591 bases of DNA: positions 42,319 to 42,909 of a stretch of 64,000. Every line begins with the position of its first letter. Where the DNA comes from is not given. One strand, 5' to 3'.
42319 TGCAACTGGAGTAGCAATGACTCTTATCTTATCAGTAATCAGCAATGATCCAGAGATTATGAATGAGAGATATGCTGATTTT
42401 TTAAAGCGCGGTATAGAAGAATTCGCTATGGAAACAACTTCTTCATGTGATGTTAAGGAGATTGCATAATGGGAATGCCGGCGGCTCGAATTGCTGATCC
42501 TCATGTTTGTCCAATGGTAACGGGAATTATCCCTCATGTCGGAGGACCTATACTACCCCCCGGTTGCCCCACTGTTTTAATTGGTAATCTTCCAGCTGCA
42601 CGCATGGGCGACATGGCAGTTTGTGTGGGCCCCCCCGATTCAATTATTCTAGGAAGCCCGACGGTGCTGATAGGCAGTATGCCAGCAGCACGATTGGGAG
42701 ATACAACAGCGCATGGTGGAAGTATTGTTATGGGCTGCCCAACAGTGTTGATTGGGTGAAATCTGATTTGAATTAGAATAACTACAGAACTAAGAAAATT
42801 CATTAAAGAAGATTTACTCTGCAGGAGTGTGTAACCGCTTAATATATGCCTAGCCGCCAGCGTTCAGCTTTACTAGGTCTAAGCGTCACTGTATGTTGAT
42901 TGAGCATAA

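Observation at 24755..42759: Compact T6SS with duplicated sheath gene, and no ClpV, kinase/phosphatase or TagF in the window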

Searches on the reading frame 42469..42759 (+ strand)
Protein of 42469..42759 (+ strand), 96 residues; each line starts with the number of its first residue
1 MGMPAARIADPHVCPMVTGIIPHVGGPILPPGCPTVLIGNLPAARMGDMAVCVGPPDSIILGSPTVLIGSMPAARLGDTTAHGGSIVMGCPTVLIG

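Call 4: search_protein_families(library=pfam, proteins=[window:42469-42759:+], max_evalue=0.01)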
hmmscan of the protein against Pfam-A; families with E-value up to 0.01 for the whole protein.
window:42469-42759:+ (96 aa): 1 family
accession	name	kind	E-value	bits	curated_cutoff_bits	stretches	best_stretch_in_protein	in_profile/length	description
PF05488.18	PAAR_motif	-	1.2e-25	90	27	2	19-87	2-69/70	PAAR motif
